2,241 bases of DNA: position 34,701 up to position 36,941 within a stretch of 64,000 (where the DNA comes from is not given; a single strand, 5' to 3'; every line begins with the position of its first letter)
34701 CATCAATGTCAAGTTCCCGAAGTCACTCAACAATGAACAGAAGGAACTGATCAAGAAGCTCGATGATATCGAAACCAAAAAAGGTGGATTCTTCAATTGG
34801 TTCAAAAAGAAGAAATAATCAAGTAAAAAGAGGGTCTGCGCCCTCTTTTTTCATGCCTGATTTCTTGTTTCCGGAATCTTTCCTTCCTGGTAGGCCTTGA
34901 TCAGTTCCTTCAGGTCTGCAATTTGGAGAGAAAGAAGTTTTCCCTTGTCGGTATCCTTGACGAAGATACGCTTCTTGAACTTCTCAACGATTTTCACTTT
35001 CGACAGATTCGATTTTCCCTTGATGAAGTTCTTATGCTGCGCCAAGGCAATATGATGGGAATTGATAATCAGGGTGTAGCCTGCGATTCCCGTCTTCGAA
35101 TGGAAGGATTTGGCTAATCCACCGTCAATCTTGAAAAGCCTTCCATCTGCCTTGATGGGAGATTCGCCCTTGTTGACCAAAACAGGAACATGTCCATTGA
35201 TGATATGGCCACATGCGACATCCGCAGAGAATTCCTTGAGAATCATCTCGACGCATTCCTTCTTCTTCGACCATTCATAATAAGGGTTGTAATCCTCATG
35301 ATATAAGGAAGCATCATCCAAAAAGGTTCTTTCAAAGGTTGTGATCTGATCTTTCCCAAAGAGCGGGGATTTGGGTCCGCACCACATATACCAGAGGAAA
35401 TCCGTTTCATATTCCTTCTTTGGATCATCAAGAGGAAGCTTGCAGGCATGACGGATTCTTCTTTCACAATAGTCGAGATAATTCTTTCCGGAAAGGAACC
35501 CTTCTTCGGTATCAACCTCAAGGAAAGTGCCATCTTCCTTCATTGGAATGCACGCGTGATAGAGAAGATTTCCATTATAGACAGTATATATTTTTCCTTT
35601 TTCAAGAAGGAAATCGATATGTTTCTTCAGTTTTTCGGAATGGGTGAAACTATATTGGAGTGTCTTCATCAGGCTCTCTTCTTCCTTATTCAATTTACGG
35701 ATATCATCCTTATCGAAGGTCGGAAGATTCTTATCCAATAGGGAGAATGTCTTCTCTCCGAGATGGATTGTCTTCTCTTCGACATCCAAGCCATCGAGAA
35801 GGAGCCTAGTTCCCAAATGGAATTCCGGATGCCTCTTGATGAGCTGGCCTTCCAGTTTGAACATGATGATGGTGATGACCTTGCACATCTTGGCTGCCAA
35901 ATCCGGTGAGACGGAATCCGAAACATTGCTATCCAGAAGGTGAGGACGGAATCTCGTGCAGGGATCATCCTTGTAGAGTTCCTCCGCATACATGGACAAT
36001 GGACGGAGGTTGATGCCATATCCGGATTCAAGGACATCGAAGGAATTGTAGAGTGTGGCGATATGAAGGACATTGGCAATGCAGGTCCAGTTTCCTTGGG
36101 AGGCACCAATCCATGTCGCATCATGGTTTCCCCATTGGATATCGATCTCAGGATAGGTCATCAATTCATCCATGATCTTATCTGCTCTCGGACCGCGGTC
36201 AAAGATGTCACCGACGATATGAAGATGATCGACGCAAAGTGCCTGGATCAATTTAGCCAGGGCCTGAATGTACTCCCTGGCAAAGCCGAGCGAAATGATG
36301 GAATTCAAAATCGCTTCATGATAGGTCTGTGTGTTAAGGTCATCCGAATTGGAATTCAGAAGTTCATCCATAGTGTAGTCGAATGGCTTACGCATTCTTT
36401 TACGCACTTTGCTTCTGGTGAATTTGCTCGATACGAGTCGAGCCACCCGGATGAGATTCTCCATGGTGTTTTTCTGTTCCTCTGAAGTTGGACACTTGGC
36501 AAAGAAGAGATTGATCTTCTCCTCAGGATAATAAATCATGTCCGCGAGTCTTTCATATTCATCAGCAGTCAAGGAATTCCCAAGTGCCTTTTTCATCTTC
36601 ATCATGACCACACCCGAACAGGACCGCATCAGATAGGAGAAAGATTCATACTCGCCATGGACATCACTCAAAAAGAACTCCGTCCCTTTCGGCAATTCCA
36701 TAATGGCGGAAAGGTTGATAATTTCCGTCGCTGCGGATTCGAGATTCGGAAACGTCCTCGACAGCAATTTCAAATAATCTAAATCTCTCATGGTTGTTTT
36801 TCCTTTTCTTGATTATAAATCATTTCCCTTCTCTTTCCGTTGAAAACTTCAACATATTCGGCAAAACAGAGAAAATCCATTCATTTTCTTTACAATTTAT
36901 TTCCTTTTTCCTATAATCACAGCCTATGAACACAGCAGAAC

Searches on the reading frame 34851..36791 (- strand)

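Call 79: search_protein_families(library=pfam, proteins=[window:34851-36791:-], max_evalue=0.000001)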
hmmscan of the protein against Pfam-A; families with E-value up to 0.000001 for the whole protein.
window:34851-36791:- (646 aa): 1 family
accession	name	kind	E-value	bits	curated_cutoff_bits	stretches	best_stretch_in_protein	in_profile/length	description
PF06874.16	FBPase_2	-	1.7e-254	846.3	27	1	6-635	2-638/639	Firmicute fructose-1,6-bisphosphatase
